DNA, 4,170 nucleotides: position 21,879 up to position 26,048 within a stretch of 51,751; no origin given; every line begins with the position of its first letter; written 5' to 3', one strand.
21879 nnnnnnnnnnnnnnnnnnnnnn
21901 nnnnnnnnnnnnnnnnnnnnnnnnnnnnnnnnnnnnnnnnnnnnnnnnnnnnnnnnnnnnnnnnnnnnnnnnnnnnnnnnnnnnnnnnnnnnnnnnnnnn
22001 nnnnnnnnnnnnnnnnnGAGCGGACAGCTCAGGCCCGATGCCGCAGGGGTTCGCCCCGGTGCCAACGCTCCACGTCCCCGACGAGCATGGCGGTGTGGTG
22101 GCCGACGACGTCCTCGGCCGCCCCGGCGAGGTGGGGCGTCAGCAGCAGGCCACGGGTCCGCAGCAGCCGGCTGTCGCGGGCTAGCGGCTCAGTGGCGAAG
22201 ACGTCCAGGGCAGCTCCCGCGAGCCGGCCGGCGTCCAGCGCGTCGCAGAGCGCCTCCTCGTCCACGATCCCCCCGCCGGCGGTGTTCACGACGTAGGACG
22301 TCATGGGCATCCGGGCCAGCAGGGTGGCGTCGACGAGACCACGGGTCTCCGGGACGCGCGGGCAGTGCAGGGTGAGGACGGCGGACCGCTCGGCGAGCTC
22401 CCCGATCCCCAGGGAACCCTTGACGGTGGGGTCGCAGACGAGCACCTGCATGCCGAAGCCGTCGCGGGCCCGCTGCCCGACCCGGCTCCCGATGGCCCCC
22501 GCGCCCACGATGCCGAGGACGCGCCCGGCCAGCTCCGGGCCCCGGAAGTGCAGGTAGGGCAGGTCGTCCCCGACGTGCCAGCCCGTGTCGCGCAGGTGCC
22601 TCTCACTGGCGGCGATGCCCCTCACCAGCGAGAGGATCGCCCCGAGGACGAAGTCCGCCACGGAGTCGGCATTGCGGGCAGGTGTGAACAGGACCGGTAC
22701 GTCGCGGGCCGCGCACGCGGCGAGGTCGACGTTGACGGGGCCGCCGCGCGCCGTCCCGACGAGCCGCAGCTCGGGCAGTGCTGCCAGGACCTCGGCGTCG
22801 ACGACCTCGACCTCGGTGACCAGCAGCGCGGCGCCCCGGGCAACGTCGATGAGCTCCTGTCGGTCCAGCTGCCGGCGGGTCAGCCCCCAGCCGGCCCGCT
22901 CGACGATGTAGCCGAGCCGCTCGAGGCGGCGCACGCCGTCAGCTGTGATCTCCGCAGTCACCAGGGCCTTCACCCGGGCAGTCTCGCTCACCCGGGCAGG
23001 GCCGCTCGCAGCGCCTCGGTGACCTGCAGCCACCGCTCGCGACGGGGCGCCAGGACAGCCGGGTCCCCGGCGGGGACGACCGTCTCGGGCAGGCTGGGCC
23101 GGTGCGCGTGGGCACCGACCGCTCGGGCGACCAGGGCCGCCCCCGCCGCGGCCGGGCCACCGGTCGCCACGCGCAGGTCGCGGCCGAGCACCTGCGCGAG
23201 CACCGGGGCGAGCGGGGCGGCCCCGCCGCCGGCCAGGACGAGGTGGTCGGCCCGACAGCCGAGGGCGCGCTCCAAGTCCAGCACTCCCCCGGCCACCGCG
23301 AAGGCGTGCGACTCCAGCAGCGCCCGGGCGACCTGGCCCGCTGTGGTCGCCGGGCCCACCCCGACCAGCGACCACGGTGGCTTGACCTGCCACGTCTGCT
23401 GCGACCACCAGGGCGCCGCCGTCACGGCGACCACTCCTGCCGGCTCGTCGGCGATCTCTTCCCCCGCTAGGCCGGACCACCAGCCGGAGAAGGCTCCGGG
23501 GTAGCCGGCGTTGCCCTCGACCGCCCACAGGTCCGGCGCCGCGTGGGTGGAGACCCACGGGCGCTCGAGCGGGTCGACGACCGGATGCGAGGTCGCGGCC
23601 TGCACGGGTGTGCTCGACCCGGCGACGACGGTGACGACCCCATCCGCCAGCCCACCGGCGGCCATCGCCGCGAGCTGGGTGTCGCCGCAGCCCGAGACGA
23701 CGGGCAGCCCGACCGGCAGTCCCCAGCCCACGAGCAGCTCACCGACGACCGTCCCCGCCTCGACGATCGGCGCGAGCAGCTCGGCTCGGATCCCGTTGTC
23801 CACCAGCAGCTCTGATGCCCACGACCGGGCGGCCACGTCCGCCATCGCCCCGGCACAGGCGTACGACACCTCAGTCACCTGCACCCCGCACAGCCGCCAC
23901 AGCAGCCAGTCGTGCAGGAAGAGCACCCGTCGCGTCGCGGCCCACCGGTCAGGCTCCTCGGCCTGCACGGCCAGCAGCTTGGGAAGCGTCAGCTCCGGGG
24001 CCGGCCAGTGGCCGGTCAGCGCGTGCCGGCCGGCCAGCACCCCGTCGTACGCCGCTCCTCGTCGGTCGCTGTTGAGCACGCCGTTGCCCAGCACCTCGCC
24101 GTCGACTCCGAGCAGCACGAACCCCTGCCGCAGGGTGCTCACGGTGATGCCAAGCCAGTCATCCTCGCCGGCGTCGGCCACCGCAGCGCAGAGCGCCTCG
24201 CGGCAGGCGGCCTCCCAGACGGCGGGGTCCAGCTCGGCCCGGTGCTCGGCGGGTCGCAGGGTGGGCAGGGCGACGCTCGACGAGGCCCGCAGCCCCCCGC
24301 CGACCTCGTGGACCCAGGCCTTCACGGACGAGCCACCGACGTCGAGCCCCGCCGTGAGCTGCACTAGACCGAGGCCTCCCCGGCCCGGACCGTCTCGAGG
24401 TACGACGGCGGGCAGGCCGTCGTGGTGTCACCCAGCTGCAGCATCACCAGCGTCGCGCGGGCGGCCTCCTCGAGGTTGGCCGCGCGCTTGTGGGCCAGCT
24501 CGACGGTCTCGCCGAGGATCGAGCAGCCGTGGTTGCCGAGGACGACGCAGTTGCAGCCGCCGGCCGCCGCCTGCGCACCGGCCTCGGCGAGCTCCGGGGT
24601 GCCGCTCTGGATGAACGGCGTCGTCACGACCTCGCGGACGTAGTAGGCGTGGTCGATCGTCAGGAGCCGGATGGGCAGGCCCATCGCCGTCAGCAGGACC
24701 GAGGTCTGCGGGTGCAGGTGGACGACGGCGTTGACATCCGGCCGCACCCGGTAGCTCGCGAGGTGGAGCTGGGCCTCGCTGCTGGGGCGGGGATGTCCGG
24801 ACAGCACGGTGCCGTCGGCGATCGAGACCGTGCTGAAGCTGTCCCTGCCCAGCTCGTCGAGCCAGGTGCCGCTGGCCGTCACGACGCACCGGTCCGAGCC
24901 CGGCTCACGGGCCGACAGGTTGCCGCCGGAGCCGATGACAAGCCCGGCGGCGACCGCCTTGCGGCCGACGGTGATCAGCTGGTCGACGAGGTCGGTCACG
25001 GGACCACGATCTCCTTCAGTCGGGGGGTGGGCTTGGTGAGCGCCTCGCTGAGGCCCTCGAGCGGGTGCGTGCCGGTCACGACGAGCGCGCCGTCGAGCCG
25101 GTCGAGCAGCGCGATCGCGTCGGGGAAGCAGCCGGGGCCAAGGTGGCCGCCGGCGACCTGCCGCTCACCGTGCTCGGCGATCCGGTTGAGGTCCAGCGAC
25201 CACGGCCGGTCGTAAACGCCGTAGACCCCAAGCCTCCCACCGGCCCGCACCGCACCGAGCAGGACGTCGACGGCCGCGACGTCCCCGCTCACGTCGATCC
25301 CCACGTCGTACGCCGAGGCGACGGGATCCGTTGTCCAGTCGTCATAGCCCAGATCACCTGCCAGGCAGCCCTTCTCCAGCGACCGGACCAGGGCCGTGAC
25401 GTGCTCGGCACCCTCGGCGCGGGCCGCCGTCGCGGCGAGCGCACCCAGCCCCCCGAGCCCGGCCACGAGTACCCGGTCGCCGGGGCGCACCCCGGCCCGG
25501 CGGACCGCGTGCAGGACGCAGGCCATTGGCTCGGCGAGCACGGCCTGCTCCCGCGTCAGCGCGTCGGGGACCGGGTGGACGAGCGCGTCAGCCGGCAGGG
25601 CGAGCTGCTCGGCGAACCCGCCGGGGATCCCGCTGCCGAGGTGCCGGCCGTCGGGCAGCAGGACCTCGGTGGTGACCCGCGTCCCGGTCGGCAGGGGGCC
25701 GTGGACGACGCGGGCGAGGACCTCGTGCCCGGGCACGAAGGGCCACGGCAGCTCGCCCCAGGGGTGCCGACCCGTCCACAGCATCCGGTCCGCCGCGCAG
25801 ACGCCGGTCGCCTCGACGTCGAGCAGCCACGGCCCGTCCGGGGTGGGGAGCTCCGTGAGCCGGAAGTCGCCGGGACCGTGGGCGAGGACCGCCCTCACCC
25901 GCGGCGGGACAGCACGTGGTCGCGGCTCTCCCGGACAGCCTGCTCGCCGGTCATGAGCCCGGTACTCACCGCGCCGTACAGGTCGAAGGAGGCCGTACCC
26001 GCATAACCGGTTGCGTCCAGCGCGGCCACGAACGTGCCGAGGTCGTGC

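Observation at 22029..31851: Surplus ACP/KS/KR/ACAD set hard-wired to a sugar-phosphate processing module: candidate undescribed pathway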

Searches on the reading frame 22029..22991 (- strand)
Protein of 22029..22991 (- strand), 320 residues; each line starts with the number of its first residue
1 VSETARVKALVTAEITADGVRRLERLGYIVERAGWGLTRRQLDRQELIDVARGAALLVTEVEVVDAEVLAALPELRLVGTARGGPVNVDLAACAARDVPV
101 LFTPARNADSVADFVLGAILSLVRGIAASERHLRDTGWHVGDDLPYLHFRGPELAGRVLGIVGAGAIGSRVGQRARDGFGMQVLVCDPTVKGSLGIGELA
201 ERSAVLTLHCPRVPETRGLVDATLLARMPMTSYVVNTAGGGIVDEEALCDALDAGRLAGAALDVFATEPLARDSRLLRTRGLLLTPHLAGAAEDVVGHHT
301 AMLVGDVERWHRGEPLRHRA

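Call 4: search_protein_families(library=pfam, proteins=[window:22029-22991:-], max_evalue=0.01)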
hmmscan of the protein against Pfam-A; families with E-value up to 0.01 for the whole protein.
window:22029-22991:- (320 aa): 2 families
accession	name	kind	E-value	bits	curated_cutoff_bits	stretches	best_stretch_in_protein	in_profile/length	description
PF02826.25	2-Hacid_dh_C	-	4.8e-47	160.1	25.1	1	117-289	2-178/178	D-isomer specific 2-hydroxyacid dehydrogenase, NAD binding domain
PF00389.36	2-Hacid_dh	-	1.1e-14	54.6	24.6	1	34-318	26-131/134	D-isomer specific 2-hydroxyacid dehydrogenase, catalytic domain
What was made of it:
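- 22029..22991 (-): D-2-hydroxyacid dehydrogenase (PGDH-like paralogue; the true SerA is at 35458-36672). 2-Hacid_dh_C 4.8e-47 (call 4).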

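Call 17: search_protein_families(library=ncbifam, proteins=[window:22029-22991:-], max_evalue=0.00001)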
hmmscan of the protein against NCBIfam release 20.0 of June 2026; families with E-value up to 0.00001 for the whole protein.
window:22029-22991:- (320 aa): 21 families
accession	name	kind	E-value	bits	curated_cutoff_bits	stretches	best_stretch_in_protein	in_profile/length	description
TIGR01327.1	PGDH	equivalog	7.4e-56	190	454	1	38-299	25-289/525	phosphoglycerate dehydrogenase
NF005069.0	PRK06487.1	equivalog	5.7e-54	183.3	448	1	43-317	38-317/320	2-hydroxyacid dehydrogenase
NF008759.0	PRK11790.1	equivalog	5.6e-43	147.2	404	1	3-294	8-300/410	phosphoglycerate dehydrogenase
NF005387.0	PRK06932.1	equivalog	2.8e-42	144.8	492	1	43-297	34-296/314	2-hydroxyacid dehydrogenase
NF009714.1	PRK13243.1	equivalog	5.9e-42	144.2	455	1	7-304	3-305/332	glyoxylate reductase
NF011938.0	PRK15409.1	equivalog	7.5e-34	117.2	492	1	45-294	37-292/324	glyoxylate/hydroxypyruvate reductase GhrB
NF006263.0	PRK08410.1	equivalog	1.6e-33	116.5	389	1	44-308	33-304/311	D-2-hydroxyacid dehydrogenase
NF041369.1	Dhydh_Halo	equivalog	4e-33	114.9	400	1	75-319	56-303/305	D-2-hydroxyacid dehydrogenase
NF001309.0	PRK00257.1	equivalog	1.5e-32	113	434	2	149-309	109-276/379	4-phosphoerythronate dehydrogenase PdxB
NF005750.0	PRK07574.1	equivalog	5.4e-31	108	329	1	66-317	106-363/386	NAD-dependent formate dehydrogenase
NF000492.1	vanH_gen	exception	1.2e-25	90.3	540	1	86-268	78-255/312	D-lactate dehydrogenase VanH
NF000112.1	vanH-Amyco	exception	5.6e-22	78.4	625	1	87-268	108-284/348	VanH-AOV family D-lactate dehydrogenase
NF000128.1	vanH-Sc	exception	7.7e-22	77.8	650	1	108-268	119-275/337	D-lactate dehydrogenase VanH-Sc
NF012013.0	PRK15469.1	equivalog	3.7e-20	72.2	403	1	159-292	139-280/312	glyoxylate/hydroxypyruvate reductase GhrA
NF000151.1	vanH-Ac1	exception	8.7e-20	71.3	750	1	105-268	132-291/351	D-lactate dehydrogenase VanH-Ac1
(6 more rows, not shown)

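Call 52: search_solved_structures(query=window:22029-22991:-, max_evalue=1e-35)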
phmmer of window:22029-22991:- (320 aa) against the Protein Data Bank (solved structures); distinct sequences matched with E-value up to 1e-35: 10.
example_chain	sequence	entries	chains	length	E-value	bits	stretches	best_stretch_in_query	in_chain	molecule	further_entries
5tx7_A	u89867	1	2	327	1.7e-47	165.6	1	41-293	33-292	D-isomer specific 2-hydroxyacid dehydrogenase family protein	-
3ddn_A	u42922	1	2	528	3e-39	138.5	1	43-293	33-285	D-3-phosphoglycerate dehydrogenase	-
1ygy_A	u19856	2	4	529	3.1e-39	138.5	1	43-293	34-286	D-3-phosphoglycerate dehydrogenase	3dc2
7dkm_A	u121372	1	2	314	4.8e-36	128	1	38-294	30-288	D-3-phosphoglycerate dehydrogenase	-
6plf_A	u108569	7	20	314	5.6e-36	127.8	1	38-294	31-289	D-3-phosphoglycerate dehydrogenase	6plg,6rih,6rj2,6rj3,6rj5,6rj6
7ewh_A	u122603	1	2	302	6.1e-36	127.7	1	38-294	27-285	D-3-phosphoglycerate dehydrogenase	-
6cwa_A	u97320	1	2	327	6.3e-36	127.6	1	38-294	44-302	D-3-phosphoglycerate dehydrogenase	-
5n6c_A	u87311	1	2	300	6.4e-36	127.6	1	38-294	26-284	D-3-phosphoglycerate dehydrogenase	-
7cvp_A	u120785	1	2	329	6.5e-36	127.6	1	38-294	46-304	D-3-phosphoglycerate dehydrogenase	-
2g76_A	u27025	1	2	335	6.9e-36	127.5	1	38-294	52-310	D-3-phosphoglycerate dehydrogenase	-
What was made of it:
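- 22029..22991 (-): PDB 5TX7 and PGDHs (call 52).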

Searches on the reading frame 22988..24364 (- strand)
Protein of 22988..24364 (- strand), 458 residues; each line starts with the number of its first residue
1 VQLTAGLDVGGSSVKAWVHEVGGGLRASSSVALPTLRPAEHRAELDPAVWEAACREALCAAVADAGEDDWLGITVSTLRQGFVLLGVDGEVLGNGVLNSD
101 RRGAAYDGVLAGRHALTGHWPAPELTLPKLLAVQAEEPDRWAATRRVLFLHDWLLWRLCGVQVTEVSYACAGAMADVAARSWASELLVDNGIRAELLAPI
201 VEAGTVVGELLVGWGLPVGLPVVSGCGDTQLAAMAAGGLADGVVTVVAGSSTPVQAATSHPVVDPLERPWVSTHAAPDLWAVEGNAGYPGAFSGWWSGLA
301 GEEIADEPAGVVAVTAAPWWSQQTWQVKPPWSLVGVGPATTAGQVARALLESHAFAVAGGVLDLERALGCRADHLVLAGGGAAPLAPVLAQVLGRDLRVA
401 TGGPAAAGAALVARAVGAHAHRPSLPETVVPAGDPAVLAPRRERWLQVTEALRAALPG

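Call 4: search_protein_families(library=pfam, proteins=[window:22988-24364:-], max_evalue=0.01)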
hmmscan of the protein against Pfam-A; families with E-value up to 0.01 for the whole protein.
window:22988-24364:- (458 aa): 2 families
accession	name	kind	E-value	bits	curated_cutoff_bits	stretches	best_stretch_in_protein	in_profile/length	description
PF00370.27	FGGY_N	-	6.3e-32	111.5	28.8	1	5-234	3-244/245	FGGY family of carbohydrate kinases, N-terminal domain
PF02782.22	FGGY_C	-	1.3e-06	28.8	27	1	307-413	85-194/198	FGGY family of carbohydrate kinases, C-terminal domain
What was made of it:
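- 22988..24364 (-): FGGY sugar kinase, xylulokinase-like. FGGY_N/C (call 4).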

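Call 17: search_protein_families(library=ncbifam, proteins=[window:22988-24364:-], max_evalue=0.00001)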
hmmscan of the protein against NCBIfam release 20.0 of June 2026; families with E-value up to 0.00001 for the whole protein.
window:22988-24364:- (458 aa): 11 families
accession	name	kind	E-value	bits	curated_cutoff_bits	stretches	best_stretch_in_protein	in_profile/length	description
TIGR01312.1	XylB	equivalog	2.2e-43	148.5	380.25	1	6-416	2-438/481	xylulokinase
NF008187.0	PRK10939.1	equivalog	1.7e-26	92.9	528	1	126-297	138-313/521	autoinducer-2 kinase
NF011601.0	PRK15027.1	equivalog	7.1e-22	77.5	912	1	5-414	3-433/484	xylulokinase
TIGR02628.1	fuculo_kin_coli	equivalog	5.4e-16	58.6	470.9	1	126-239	133-250/465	L-fuculokinase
TIGR01311.1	glycerol_kin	equivalog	8.1e-12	44.2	590.35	1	150-242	162-256/496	glycerol kinase GlpK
TIGR01314.1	gntK_FGGY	equivalog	9.1e-12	44.3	648.55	1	6-271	4-280/505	gluconokinase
TIGR02627.1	rhamnulo_kin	equivalog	3.9e-11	42.2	527.95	1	74-212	72-216/454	rhamnulokinase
NF003154.0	PRK04123.1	equivalog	3.9e-10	39.1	428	0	119-252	153-301/554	ribulokinase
NF007925.0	PRK10640.1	equivalog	6.5e-10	38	639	1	73-236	77-245/489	rhamnulokinase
TIGR01234.1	L-ribulokinase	equivalog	1.8e-08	33.6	583.25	0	124-252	156-294/536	ribulokinase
NF000756.0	PRK00047.1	subfamily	4.7e-07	28.5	498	0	152-245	168-263/502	glycerol kinase GlpK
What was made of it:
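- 22988..24364 (-): XylB model 148 bits, below its cut-off of 380 (call 17).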

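Call 51: search_solved_structures(query=window:22988-24364:-, max_evalue=1e-10)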
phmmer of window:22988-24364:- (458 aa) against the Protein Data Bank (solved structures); distinct sequences matched with E-value up to 1e-10: 5.
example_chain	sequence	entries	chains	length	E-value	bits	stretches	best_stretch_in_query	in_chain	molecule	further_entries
5vm1_A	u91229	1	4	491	6.4e-24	88.1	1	5-430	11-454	Xylulokinase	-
2itm_A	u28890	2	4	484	1.4e-22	83.7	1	5-419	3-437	Xylulose kinase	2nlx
5ya0_A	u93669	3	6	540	2.1e-17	66.6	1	6-418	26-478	Autoinducer-2 kinase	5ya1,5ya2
3ifr_A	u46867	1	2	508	1.5e-14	57.2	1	5-416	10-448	Carbohydrate kinase, FGGY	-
3hz6_A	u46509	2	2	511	1.5e-14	57.2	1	5-246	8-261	Xylulokinase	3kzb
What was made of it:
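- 22988..24364 (-): PDB 5VM1/2ITM xylulokinases (call 51).
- The kinase is xylulokinase-like (call 51).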

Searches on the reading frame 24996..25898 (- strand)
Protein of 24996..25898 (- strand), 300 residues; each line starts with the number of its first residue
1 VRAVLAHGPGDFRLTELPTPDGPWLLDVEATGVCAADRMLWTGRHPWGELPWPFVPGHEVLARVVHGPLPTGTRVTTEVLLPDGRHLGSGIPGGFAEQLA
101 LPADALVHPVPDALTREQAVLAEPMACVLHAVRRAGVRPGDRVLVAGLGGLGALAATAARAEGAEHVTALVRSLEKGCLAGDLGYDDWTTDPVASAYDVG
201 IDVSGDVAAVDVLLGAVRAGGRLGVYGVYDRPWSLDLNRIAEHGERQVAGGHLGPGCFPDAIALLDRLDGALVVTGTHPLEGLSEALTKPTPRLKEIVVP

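Call 4: search_protein_families(library=pfam, proteins=[window:24996-25898:-], max_evalue=0.01)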
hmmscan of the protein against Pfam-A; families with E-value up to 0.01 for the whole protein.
window:24996-25898:- (300 aa): 2 families
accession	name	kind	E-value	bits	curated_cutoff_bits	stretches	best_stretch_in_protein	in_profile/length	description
PF08240.17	ADH_N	-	1.7e-11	44.7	23.5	1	24-112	5-104/104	Alcohol dehydrogenase GroES-like domain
PF00107.32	ADH_zinc_N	-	9.3e-09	35.8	31.8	1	150-266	1-128/129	Zinc-binding dehydrogenase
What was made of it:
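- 24996..25898 (-): Medium-chain (Zn-ADH-like) dehydrogenase, short form. ADH_N + ADH_zinc_N (call 4).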

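Call 17: search_protein_families(library=ncbifam, proteins=[window:24996-25898:-], max_evalue=0.00001)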
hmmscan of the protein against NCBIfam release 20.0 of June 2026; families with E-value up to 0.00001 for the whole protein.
window:24996-25898:- (300 aa): 18 families
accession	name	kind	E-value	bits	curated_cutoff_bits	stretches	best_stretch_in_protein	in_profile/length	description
NF041097.1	keto_inos_dh_IolM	equivalog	1.4e-18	66.7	450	1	86-291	144-378/389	scyllo-inosose 3-dehydrogenase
TIGR01202.1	bchC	equivalog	1.5e-18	67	291.25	1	21-237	25-241/308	chlorophyll synthesis pathway protein BchC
NF003808.0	PRK05396.1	equivalog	1.2e-17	63.8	380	1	81-241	107-277/341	L-threonine 3-dehydrogenase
TIGR00692.1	tdh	equivalog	1.9e-15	56.7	458.35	1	86-238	110-272/340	L-threonine 3-dehydrogenase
TIGR03366.1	HpnZ_proposed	hypoth_equivalog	3.9e-15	55.9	328.1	1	90-227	105-253/315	putative phosphonate catabolism associated alcohol dehydrogenase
NF047908.1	AldhRedAhr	equivalog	2.7e-14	52.8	470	1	92-235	119-268/335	NADPH-dependent aldehyde reductase Ahr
NF010344.0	PRK13771.1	subfamily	6.6e-14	51.6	349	1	77-168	100-192/334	putative alcohol dehydrogenase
NF007375.0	PRK09880.1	equivalog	1.1e-13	50.6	469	1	92-224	123-263/344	L-idonate 5-dehydrogenase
TIGR03989.1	Rxyl_3153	subfamily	6.6e-12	45.4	440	1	93-174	139-221/370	NDMA-dependent alcohol dehydrogenase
NF041172.1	AcrlCoa_red_Thmprot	equivalog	4.3e-10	39.1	500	1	86-175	109-198/334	acryloyl-CoA reductase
NF007642.0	PRK10309.1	equivalog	1e-09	38.1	550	1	87-186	109-207/347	galactitol-1-phosphate 5-dehydrogenase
TIGR02822.1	adh_fam_2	subfamily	2e-09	37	283.5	0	76-229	102-256/329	zinc-binding alcohol dehydrogenase family protein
NF007489.0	PRK10083.1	equivalog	9.8e-09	34.6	376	0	87-153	109-174/339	Zn-dependent oxidoreductase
TIGR02824.1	quinone_pig3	subfamily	1.4e-08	34.1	296.8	1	22-186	28-186/325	putative NAD(P)H quinone oxidoreductase, PIG3 family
NF006940.0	PRK09422.1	equivalog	3e-08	33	344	1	83-187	105-209/338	alcohol dehydrogenase AdhP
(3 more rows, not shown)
